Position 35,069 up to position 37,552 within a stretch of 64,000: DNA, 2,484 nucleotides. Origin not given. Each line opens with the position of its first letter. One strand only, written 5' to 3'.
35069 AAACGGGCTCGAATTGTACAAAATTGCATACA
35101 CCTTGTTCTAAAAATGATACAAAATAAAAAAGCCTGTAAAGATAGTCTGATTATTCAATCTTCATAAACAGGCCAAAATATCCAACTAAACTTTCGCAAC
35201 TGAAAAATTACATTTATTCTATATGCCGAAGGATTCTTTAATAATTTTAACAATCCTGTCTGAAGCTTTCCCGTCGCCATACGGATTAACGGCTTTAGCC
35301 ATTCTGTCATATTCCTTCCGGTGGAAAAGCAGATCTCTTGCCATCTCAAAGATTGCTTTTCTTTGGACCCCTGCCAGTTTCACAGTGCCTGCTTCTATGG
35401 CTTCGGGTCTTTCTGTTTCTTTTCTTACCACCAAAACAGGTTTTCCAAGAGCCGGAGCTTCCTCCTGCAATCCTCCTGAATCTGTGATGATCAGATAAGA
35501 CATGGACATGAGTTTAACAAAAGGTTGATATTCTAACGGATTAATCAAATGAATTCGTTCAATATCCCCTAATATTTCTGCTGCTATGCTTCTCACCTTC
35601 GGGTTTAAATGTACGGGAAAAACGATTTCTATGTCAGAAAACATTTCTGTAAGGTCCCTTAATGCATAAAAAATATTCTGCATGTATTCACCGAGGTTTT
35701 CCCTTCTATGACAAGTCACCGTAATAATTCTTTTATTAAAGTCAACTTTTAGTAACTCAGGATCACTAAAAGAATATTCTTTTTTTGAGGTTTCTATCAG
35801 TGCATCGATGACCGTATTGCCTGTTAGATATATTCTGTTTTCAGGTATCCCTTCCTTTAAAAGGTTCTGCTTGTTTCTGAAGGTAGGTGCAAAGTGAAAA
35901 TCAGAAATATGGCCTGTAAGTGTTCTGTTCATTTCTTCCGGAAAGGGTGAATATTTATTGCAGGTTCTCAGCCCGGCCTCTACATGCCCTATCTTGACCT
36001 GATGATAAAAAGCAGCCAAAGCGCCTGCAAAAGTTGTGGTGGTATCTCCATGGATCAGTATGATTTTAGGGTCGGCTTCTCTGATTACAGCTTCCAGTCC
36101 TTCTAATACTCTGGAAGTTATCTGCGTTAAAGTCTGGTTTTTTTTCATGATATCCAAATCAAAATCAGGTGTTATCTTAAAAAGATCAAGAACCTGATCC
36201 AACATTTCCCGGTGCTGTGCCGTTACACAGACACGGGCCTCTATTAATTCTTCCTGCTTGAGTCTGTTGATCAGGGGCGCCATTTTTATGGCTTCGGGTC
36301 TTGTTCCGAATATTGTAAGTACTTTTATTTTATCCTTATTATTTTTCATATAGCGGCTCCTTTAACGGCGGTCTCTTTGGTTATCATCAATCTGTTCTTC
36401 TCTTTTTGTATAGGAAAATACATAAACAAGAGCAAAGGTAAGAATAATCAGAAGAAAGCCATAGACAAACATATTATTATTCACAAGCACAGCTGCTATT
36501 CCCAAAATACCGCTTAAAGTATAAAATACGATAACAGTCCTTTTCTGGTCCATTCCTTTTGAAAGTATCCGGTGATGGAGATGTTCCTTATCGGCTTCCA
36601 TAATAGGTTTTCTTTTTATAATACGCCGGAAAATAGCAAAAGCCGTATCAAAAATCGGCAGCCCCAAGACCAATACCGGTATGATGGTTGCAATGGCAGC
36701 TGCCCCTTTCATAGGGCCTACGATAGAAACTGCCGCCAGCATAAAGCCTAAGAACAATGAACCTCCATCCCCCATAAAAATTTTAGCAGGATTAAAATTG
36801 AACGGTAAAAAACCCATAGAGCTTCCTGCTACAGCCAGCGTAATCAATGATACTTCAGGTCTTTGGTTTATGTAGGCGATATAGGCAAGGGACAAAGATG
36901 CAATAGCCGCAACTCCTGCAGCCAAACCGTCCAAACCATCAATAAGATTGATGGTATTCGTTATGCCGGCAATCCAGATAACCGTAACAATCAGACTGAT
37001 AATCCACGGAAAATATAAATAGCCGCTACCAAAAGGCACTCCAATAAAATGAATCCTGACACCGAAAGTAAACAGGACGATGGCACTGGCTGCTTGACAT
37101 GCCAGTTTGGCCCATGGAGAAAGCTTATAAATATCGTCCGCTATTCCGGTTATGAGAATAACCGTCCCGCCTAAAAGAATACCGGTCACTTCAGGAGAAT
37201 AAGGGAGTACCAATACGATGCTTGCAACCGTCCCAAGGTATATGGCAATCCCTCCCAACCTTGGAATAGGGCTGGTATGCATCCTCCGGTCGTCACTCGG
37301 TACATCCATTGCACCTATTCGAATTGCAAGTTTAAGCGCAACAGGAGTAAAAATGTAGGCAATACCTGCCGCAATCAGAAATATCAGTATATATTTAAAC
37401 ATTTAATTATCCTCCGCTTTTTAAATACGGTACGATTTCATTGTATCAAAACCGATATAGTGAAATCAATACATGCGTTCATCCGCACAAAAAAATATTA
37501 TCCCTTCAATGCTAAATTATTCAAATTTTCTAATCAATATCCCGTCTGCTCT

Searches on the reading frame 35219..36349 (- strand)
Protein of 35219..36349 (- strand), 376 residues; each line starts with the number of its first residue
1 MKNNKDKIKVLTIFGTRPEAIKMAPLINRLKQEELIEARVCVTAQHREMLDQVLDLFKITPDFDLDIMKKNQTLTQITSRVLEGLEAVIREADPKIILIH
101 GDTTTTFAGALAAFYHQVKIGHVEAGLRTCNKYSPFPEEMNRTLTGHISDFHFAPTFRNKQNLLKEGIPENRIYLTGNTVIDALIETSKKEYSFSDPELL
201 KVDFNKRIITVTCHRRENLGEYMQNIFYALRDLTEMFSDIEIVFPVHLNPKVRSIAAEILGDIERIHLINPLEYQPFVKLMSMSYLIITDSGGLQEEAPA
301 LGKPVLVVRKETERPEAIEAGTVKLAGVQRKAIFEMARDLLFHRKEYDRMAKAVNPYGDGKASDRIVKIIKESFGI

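Call 91: search_protein_families(library=pfam, proteins=[window:35219-36349:-], max_evalue=1e-8)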
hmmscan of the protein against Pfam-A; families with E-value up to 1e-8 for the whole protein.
window:35219-36349:- (376 aa): 1 family
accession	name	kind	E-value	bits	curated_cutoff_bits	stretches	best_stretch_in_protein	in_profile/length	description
PF02350.25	Epimerase_2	-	8e-122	406.8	30.6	1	29-371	2-347/347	UDP-N-acetylglucosamine 2-epimerase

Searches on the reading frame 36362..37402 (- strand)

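Call 91: search_protein_families(library=pfam, proteins=[window:36362-37402:-], max_evalue=1e-8)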
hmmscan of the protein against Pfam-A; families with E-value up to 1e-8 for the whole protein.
window:36362-37402:- (346 aa): 1 family
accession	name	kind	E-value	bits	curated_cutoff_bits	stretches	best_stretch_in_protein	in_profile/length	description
PF00953.26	Glycos_transf_4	-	2.3e-46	158.2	27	1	73-228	2-158/160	Glycosyl transferase family 4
